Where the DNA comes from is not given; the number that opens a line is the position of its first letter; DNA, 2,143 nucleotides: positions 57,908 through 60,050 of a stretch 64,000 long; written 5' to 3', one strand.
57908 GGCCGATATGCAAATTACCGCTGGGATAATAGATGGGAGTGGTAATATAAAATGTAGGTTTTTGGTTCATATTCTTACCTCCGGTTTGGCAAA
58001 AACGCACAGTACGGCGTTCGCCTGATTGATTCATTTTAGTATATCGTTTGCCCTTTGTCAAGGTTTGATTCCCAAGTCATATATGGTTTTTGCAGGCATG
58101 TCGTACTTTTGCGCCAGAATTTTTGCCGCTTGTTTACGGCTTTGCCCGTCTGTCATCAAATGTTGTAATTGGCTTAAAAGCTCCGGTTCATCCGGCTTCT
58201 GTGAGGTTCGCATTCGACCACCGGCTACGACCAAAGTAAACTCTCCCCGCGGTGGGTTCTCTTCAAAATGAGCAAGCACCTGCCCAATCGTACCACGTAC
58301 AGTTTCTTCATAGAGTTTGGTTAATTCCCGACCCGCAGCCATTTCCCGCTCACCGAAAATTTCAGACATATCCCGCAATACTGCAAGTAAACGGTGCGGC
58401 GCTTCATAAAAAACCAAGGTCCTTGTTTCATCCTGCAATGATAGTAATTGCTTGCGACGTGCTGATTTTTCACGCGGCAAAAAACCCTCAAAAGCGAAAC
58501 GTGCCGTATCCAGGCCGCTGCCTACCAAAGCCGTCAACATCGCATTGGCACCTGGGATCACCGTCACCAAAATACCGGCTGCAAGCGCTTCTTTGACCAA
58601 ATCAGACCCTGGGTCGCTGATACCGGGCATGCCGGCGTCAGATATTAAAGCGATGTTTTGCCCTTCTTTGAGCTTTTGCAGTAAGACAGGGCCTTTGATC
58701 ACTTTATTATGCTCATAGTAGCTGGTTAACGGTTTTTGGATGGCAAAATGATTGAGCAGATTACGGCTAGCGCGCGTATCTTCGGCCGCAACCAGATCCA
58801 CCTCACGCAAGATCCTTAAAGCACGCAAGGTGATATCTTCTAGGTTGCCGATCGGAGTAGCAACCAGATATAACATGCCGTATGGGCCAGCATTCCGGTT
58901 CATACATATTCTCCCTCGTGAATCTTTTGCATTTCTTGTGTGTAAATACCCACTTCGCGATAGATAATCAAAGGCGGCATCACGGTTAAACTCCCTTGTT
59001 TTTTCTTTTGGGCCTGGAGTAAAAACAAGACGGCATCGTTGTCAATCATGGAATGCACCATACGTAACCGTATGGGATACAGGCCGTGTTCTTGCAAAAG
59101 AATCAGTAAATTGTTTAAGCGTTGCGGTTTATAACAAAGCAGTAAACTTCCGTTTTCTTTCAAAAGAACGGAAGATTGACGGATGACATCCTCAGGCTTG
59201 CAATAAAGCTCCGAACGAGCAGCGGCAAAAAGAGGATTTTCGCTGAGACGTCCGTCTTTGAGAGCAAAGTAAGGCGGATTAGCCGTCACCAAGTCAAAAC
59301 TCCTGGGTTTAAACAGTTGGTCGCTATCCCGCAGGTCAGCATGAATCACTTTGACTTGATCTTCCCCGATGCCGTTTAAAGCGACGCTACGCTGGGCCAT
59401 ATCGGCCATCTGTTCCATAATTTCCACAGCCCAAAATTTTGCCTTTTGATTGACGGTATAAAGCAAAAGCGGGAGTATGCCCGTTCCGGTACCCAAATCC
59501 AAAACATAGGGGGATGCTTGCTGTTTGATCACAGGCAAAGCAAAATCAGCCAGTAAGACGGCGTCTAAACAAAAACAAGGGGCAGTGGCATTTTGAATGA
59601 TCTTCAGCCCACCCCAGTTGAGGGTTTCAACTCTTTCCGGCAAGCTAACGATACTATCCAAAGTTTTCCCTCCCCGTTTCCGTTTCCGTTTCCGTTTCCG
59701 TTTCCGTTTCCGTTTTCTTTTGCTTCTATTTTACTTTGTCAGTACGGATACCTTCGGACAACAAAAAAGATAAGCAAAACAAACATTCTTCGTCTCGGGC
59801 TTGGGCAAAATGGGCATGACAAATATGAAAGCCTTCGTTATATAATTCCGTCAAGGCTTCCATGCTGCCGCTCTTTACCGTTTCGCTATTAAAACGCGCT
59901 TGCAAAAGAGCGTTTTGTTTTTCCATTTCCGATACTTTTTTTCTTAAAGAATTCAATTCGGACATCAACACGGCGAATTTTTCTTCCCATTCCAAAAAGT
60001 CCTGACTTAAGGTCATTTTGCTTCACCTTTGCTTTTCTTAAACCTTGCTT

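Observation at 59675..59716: (CGTTTC)n hexanucleotide microsatellite sitting on the yabB ribosome-binding region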

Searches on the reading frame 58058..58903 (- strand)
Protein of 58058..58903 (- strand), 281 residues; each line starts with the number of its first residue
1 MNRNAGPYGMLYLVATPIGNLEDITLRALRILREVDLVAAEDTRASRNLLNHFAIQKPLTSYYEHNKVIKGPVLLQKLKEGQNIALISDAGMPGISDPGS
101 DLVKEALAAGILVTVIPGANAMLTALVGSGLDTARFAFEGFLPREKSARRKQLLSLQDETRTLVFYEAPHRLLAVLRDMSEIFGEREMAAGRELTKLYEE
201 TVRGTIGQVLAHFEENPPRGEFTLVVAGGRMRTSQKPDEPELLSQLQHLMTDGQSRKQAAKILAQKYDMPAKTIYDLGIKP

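Call 5: search_protein_families(library=ncbifam, proteins=[window:58058-58903:-])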
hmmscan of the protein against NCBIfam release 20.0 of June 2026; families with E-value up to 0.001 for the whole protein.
window:58058-58903:- (281 aa): 6 families
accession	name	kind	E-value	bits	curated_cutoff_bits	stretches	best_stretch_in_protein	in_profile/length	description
TIGR00096.1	TIGR00096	equivalog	2.8e-87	292.6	167.9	1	10-278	1-271/275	16S rRNA (cytidine(1402)-2'-O)-methyltransferase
NF011570.0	PRK14994.1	equivalog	1.1e-69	234.9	502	1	9-276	12-279/287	16S rRNA (cytidine(1402)-2'-O)-methyltransferase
NF004790.0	PRK06136.1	subfamily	4.1e-05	23.3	198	1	9-237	4-243/250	uroporphyrinogen-III C-methyltransferase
TIGR01466.1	cobJ_cbiH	equivalog_domain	0.00016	21.3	246.35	1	11-131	1-122/239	precorrin-3B C(17)-methyltransferase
NF004455.0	PRK05787.1-3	equivalog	0.0004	20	258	1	10-170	2-159/221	cobalt-precorrin-7 (C(5))-methyltransferase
NF004423.0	PRK05765.1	equivalog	0.00085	18.9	332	0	9-130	3-125/247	precorrin-3B C(17)-methyltransferase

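Call 6: search_protein_families(library=pfam, proteins=[window:58058-58903:-])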
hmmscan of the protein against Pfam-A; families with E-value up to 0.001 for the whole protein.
window:58058-58903:- (281 aa): 1 family
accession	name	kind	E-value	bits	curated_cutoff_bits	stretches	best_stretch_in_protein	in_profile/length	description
PF00590.25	TP_methylase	-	4.8e-34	118.6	27.8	1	10-209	1-211/212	Tetrapyrrole (Corrin/Porphyrin) Methylases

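Call 50: find_encoding_contigs(protein=window:58058-58903:-, flank=1500, max_places=10)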
Protein window:58058-58903:- (281 aa): 6 contigs read that carry it; 2 places shown.
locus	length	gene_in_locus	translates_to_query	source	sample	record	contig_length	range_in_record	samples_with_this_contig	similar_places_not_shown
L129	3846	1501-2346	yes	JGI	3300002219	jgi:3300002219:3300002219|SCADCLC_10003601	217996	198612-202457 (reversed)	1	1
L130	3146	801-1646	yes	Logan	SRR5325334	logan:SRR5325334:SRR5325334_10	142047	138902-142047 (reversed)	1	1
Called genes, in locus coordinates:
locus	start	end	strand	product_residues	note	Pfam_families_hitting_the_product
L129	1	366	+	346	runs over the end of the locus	PF04468:PSP1, PF28472:PSP1_3rd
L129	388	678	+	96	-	PF06156:YabA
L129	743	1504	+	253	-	PF05175:MTS, PF13489:Methyltransf_23 (weak), PF02384:N6_Mtase (weak), PF13847:Methyltransf_31, PF08241:Methyltransf_11 (weak), PF13649:Methyltransf_25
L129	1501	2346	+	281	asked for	PF00590:TP_methylase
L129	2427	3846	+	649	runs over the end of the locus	PF00133:tRNA-synt_1, PF01406:tRNA-synt_1e (weak), PF09334:tRNA-synt_1g, PF00133:tRNA-synt_1, PF08264:Anticodon_1 (weak), PF19303:Anticodon_3, PF01588:tRNA_bind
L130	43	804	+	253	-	PF05175:MTS, PF13489:Methyltransf_23 (weak), PF02384:N6_Mtase (weak), PF13847:Methyltransf_31, PF08241:Methyltransf_11 (weak), PF13649:Methyltransf_25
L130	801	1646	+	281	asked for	PF00590:TP_methylase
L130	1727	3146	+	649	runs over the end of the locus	PF00133:tRNA-synt_1, PF01406:tRNA-synt_1e (weak), PF09334:tRNA-synt_1g, PF00133:tRNA-synt_1, PF08264:Anticodon_1 (weak), PF19303:Anticodon_3, PF01588:tRNA_bind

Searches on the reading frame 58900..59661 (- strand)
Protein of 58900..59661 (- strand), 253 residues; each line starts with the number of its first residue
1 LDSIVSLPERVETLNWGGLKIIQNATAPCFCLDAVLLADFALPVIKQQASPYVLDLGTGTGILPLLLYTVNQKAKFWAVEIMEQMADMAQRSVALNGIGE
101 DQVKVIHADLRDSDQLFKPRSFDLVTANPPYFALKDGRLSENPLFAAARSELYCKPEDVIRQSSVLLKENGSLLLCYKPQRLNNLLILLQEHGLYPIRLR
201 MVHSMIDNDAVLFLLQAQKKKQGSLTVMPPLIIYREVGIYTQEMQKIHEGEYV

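Call 5: search_protein_families(library=ncbifam, proteins=[window:58900-59661:-])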
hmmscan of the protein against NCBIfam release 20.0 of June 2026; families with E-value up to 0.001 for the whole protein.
window:58900-59661:- (253 aa): 16 families
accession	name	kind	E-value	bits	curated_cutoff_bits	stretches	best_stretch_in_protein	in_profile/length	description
TIGR03534.1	RF_mod_PrmC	equivalog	1.9e-17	63.6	199.1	1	36-195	75-237/253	peptide chain release factor N(5)-glutamine methyltransferase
NF047853.1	tRm6a37MtseTrmN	equivalog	5e-13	49.3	350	1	33-250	31-239/244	tRNA(1)(Val) (adenine(37)-N(6))-methyltransferase TrmN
TIGR00536.1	hemK_fam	subfamily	7.2e-11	41.7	115.5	1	44-178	109-245/286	HemK family protein methyltransferase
TIGR03533.1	L3_gln_methyl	equivalog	3e-10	39.9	229.7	1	37-134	109-202/284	50S ribosomal protein L3 N(5)-glutamine methyltransferase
NF011529.0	PRK14968.1-3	equivalog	7e-10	38.7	162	1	33-136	22-113/198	putative methyltransferase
NF043040.1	corrin_prot_MT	hypoth_equivalog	2.4e-09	37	180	1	49-127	41-116/216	corrinoid protein-associated methyltransferase CpaM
TIGR02072.1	BioC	equivalog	1e-06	28.8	184.95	1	49-128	34-104/244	malonyl-ACP O-methyltransferase BioC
NF011530.0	PRK14968.1-4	equivalog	1.7e-06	27.6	243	1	33-134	25-112/202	putative methyltransferase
TIGR00537.1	hemK_rel_arch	hypoth_equivalog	5.7e-06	26.1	87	1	33-138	7-99/179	HemK2/MTQ2 family protein methyltransferase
NF011527.0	PRK14968.1-1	equivalog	2.1e-05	24.3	242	1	33-135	20-107/192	putative methyltransferase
NF011528.0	PRK14968.1-2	equivalog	2.4e-05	23.9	171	1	39-135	28-121/205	putative methyltransferase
NF002421.0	PRK01544.1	equivalog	3.1e-05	22.9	567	1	49-136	138-221/524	bifunctional peptide chain release factor N(5)-glutamine methyltransferase PrmC/tRNA (guanosine(46)-N7)-methyltransferase TrmB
NF001785.0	PRK00517.2-2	equivalog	4.7e-05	22.7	188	1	52-128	148-218/282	50S ribosomal protein L11 methyltransferase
NF001784.0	PRK00517.2-1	equivalog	0.00027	20.5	244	1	44-128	146-228/290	50S ribosomal protein L11 methyltransferase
NF050150.1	RiPP_MTase_ApyS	equivalog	0.00035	19.9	400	0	42-117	134-208/323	RiPP biosynthesis methyltransferase ApyS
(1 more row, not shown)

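Call 6: search_protein_families(library=pfam, proteins=[window:58900-59661:-])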
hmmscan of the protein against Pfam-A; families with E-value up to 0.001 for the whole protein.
window:58900-59661:- (253 aa): 10 families
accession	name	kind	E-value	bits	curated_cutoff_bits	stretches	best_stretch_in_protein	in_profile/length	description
PF05175.20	MTS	-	1.6e-10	41.3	23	1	41-136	23-113/170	Methyltransferase small domain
PF13649.12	Methyltransf_25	-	1.9e-09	38.5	27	1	53-128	1-71/97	Methyltransferase domain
PF13847.12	Methyltransf_31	-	4.4e-09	36.6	27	1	53-177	7-111/145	Methyltransferase domain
PF08241.18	Methyltransf_11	-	1.1e-06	29.7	21.2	1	54-128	1-67/95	Methyltransferase domain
PF13489.12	Methyltransf_23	-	8e-06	26.1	27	1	47-129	20-89/164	Methyltransferase domain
PF02384.22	N6_Mtase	-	1.4e-05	25.1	20.4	1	71-146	75-151/311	N-6 DNA Methylase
PF06325.19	PrmA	-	4.7e-05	23.5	22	1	48-128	160-233/296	Ribosomal protein L11 methyltransferase (PrmA)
PF08242.18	Methyltransf_12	-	7.1e-05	23.9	30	1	54-128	1-72/98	Methyltransferase domain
PF01135.25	PCMT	-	0.00053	20.3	20.3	1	42-112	66-135/210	Protein-L-isoaspartate(D-aspartate) O-methyltransferase (PCMT)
PF10294.15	Methyltransf_16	-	0.00057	20.1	21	0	47-126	44-125/174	Lysine methyltransferase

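Call 8: find_encoding_contigs(protein=window:58900-59661:-, flank=3000, max_places=10)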
Protein window:58900-59661:- (253 aa): 4 contigs read that carry it; 1 place shown.
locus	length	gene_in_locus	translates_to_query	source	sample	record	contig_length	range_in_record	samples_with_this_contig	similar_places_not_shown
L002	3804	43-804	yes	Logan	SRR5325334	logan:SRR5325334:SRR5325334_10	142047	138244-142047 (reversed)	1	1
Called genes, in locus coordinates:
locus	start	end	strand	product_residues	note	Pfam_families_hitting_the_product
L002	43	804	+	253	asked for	PF05175:MTS, PF13489:Methyltransf_23 (weak), PF02384:N6_Mtase (weak), PF13847:Methyltransf_31, PF08241:Methyltransf_11 (weak), PF13649:Methyltransf_25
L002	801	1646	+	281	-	PF00590:TP_methylase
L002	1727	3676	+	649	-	PF00133:tRNA-synt_1, PF01406:tRNA-synt_1e (weak), PF09334:tRNA-synt_1g, PF00133:tRNA-synt_1, PF08264:Anticodon_1 (weak), PF19303:Anticodon_3, PF01588:tRNA_bind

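Call 11: find_homologous_proteins(query=window:58900-59661:-, max_evalue=1e-20)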
Query window:58900-59661:- (253 aa): 1090 proteins with E <= 1e-20 among 2110 candidates; the best 120 are listed.
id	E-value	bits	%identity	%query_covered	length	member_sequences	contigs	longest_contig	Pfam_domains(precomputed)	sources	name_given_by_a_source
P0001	3.2e-163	559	100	100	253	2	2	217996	PF13847.13,PF13489.13,PF05175.21,PF02384.23,PF13649.13,PF08241.19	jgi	-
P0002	3.1e-56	209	43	98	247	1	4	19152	PF13847.13,PF13489.13,PF06325.20,PF05175.21,PF13649.13,PF07669.18,PF05971.19,PF02475.24,PF12847.14,PF08241.19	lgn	-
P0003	5.4e-56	208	44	97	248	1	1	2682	PF13847.13,PF05175.21,PF13649.13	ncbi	-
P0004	1.6e-55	206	46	98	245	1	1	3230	PF13847.13,PF06325.20,PF05175.21,PF13649.13,PF08241.19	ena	-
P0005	7.6e-55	204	44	96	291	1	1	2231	PF13847.13,PF05175.21,PF13649.13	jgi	jgi:tRNA1Val (adenine37-N6)-methyltransferase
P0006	4.8e-54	201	45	96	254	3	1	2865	PF13847.13,PF13489.13,PF05175.21,PF13649.13,PF01135.26,PF08241.19,PF08242.19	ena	-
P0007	9.1e-54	200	46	97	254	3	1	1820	PF13847.13,PF13489.13,PF05175.21,PF13649.13,PF01135.26,PF08241.19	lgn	-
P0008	2.0e-53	199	46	96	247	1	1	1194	PF05175.21,PF13649.13,PF02475.24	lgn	-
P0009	2.2e-53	199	46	95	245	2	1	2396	PF13847.13,PF06325.20,PF05175.21,PF02384.23,PF13649.13,PF08241.19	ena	-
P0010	2.8e-53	199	47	95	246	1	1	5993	PF13847.13,PF05175.21,PF13649.13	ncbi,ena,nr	ncbi:MAG: tRNA1(Val) (adenine(37)-N6)-methyltransferase [Clostridiales bacterium]|nr:tRNA1(Val) (ade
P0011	6.1e-53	198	44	95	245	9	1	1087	PF13847.13,PF13489.13,PF06325.20,PF05175.21,PF13649.13,PF07669.18,PF02475.24,PF08241.19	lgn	-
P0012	6.7e-53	198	44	98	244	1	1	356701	PF13847.13,PF06325.20,PF05175.21,PF13649.13,PF02390.24,PF01170.25,PF02475.24,PF00891.25,PF08241.19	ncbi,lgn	-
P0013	8.9e-53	197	44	94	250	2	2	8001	PF05175.21,PF13649.13,PF08241.19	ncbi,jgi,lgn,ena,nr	ncbi:MAG: methyltransferase [Clostridiales bacterium]|nr:methyltransferase [Clostridiales bacterium]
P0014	1.2e-52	197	45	95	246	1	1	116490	PF05175.21,PF13649.13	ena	-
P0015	4.6e-52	195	43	96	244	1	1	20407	PF13847.13,PF06325.20,PF05175.21,PF13649.13,PF01135.26,PF08241.19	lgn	-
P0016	6.7e-52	194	47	97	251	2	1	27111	PF13847.13,PF05175.21,PF13649.13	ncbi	-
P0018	2.9e-51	192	40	96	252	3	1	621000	PF13847.13,PF06325.20,PF05175.21,PF13649.13,PF01135.26,PF08241.19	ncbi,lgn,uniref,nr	ncbi:tRNA1(Val) (adenine(37)-N6)-methyltransferase [Dehalobacterium formicoaceticum]|uniref:tRNA1(Va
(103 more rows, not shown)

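Call 13: list_cluster_members(proteins=[window:58900-59661:-, window:59726-60016:-, window:58058-58903:-])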
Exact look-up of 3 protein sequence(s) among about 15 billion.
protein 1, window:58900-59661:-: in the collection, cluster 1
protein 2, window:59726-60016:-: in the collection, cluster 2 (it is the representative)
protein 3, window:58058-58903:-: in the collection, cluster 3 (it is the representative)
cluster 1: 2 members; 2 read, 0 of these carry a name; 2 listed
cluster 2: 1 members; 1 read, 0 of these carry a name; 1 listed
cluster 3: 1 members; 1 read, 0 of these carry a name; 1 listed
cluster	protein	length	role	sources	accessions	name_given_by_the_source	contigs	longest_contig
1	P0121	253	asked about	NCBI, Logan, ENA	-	-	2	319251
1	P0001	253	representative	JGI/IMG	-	-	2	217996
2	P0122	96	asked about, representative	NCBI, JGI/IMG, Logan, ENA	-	-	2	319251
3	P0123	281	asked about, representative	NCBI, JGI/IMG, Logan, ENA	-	-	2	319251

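Call 14: find_encoding_contigs(protein=P0001, flank=4000, max_places=10)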
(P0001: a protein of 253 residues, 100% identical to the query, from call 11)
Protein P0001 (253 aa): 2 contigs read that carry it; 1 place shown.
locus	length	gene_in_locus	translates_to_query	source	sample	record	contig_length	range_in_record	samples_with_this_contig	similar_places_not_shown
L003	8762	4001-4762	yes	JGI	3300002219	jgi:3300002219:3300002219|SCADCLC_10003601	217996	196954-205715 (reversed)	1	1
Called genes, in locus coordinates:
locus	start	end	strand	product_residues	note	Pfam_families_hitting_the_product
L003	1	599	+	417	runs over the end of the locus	PF02784:Orn_Arg_deC_N, PF00278:Orn_DAP_Arg_deC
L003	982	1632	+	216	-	PF02223:Thymidylate_kin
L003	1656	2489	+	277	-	PF13177:DNA_pol3_delta2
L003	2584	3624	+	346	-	PF04468:PSP1, PF28472:PSP1_3rd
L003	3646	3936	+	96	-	PF06156:YabA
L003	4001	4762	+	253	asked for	PF05175:MTS, PF13489:Methyltransf_23 (weak), PF02384:N6_Mtase (weak), PF13847:Methyltransf_31, PF08241:Methyltransf_11 (weak), PF13649:Methyltransf_25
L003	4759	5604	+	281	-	PF00590:TP_methylase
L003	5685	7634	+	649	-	PF00133:tRNA-synt_1, PF01406:tRNA-synt_1e (weak), PF09334:tRNA-synt_1g, PF00133:tRNA-synt_1, PF08264:Anticodon_1 (weak), PF19303:Anticodon_3, PF01588:tRNA_bind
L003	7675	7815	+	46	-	-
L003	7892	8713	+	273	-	PF01026:TatD_DNase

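Call 29: find_encoding_contigs(protein=P0016, flank=2500, max_places=2)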
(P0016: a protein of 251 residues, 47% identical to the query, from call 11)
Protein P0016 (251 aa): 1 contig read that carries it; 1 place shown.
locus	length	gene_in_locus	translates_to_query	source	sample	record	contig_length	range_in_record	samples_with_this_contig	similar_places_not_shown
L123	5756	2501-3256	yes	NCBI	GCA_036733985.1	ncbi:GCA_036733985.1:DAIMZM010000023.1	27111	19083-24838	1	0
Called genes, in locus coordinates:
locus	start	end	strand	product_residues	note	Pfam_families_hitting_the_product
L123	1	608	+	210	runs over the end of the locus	PF02223:Thymidylate_kin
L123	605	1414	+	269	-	PF13177:DNA_pol3_delta2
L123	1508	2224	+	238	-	PF04468:PSP1, PF28472:PSP1_3rd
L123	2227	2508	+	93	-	PF06156:YabA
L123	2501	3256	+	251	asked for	PF05175:MTS, PF13847:Methyltransf_31 (weak), PF13649:Methyltransf_25 (weak)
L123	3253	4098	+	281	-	PF00590:TP_methylase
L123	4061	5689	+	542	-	PF00682:HMGL-like, PF22617:HCS_D2, PF08502:LeuA_dimer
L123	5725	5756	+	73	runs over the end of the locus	PF00550:PP-binding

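Call 30: find_encoding_contigs(protein=P0012, flank=2500, max_places=2)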
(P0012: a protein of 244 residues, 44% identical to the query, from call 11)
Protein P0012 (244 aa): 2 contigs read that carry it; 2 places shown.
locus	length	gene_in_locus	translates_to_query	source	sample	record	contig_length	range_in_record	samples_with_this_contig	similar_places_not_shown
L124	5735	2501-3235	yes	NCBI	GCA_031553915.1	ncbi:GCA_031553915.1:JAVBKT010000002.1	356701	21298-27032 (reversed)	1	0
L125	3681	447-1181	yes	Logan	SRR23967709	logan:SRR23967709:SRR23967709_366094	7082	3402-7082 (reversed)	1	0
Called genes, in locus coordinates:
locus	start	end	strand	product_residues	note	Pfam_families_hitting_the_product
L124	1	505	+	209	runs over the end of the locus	PF02223:Thymidylate_kin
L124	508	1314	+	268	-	PF13177:DNA_pol3_delta2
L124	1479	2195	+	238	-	PF04468:PSP1, PF28472:PSP1_3rd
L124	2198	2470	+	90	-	PF06156:YabA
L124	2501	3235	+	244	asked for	PF00891:Methyltransf_2 (weak), PF05175:MTS, PF06325:PrmA, PF02475:TRM5-TYW2_MTfase (weak), PF02390:Methyltransf_4 (weak), PF13847:Methyltransf_31, PF01170:UPF0020 (weak), PF13649:Methyltransf_25, +1 more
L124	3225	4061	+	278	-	PF00590:TP_methylase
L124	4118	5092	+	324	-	-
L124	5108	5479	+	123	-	PF03733:YccF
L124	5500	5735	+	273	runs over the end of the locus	PF01522:Polysacc_deac_1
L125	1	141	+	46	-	?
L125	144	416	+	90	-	PF06156:YabA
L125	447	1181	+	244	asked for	PF00891:Methyltransf_2 (weak), PF05175:MTS, PF06325:PrmA, PF02475:TRM5-TYW2_MTfase (weak), PF02390:Methyltransf_4 (weak), PF13847:Methyltransf_31, PF01170:UPF0020 (weak), PF13649:Methyltransf_25, +1 more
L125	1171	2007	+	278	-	PF00590:TP_methylase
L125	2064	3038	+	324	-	-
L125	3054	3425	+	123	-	PF03733:YccF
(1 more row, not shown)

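Call 31: find_encoding_contigs(protein=P0018, flank=2500, max_places=2)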
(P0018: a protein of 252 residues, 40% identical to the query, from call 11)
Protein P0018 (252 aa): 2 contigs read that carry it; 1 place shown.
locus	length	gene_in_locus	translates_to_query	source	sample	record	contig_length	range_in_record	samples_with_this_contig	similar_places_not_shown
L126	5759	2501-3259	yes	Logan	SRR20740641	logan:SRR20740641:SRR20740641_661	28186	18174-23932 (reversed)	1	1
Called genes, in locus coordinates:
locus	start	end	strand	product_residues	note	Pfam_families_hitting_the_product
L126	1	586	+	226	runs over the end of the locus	PF01712:dNK (faint), PF02223:Thymidylate_kin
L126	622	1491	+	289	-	PF13177:DNA_pol3_delta2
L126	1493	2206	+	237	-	PF04468:PSP1, PF28472:PSP1_3rd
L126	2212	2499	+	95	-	PF06156:YabA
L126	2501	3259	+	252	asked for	PF01135:PCMT (weak), PF05175:MTS, PF06325:PrmA (weak), PF13847:Methyltransf_31, PF08241:Methyltransf_11 (weak), PF13649:Methyltransf_25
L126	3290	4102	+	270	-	PF00590:TP_methylase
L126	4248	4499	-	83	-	PF04014:MazE_antitoxin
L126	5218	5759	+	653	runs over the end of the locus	PF00133:tRNA-synt_1, PF01406:tRNA-synt_1e, PF01921:tRNA-synt_1f (faint), PF09334:tRNA-synt_1g, PF00133:tRNA-synt_1, PF08264:Anticodon_1, PF19303:Anticodon_3, PF01588:tRNA_bind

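Call 32: find_encoding_contigs(protein=P0002, flank=2500, max_places=2)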
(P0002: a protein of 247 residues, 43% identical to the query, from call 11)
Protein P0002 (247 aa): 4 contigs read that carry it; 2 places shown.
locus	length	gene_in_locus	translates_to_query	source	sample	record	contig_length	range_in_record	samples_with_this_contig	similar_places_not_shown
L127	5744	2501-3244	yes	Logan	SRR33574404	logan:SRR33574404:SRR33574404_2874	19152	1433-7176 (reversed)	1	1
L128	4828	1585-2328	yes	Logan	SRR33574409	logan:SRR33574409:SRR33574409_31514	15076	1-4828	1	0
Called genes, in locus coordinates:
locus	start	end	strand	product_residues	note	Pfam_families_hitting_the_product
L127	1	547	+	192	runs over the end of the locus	PF00625:Guanylate_kin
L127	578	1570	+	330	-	PF13177:DNA_pol3_delta2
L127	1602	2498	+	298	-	PF04468:PSP1, PF28472:PSP1_3rd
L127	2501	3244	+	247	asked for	PF05175:MTS, PF05971:Methyltransf_10 (weak), PF02475:TRM5-TYW2_MTfase, PF06325:PrmA, PF12847:Methyltransf_18 (weak), PF13847:Methyltransf_31, PF08241:Methyltransf_11 (weak), PF13649:Methyltransf_25, +2 more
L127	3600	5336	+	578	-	PF03109:ABC1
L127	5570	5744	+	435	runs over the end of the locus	PF07690:MFS_1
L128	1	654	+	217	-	?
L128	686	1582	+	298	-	PF04468:PSP1, PF28472:PSP1_3rd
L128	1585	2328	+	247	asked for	PF05175:MTS, PF05971:Methyltransf_10 (weak), PF02475:TRM5-TYW2_MTfase, PF06325:PrmA, PF12847:Methyltransf_18 (weak), PF13847:Methyltransf_31, PF08241:Methyltransf_11 (weak), PF13649:Methyltransf_25, +2 more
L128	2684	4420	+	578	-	PF03109:ABC1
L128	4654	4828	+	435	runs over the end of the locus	PF07690:MFS_1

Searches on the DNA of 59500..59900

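Call 36: search_rna_families(source=window, start=59500, end=59900, threshold=evalue, max_evalue=10)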
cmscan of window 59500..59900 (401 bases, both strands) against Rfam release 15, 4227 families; matches with E-value up to 10: 4.
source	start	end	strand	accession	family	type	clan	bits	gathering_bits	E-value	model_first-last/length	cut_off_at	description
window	59716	59781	+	RF03496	MIR2086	Gene; miRNA;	-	16.7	50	2.8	1-87/87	no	MIR2086 microRNA precursor family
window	59712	59785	-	RF03578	mir-3910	Gene; miRNA;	-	15.7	95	3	1-82/82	no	mir-3910 microRNA precursor family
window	59544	59608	-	RF01305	sR51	Gene; snRNA; snoRNA; CD-box;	-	12.8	38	8.5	1-56/56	no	Small nucleolar RNA sR51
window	59758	59792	+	RF01675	CrcZ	Gene; sRNA;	-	10.4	95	1.2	1-398/398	no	Pseudomonas sRNA CrcZ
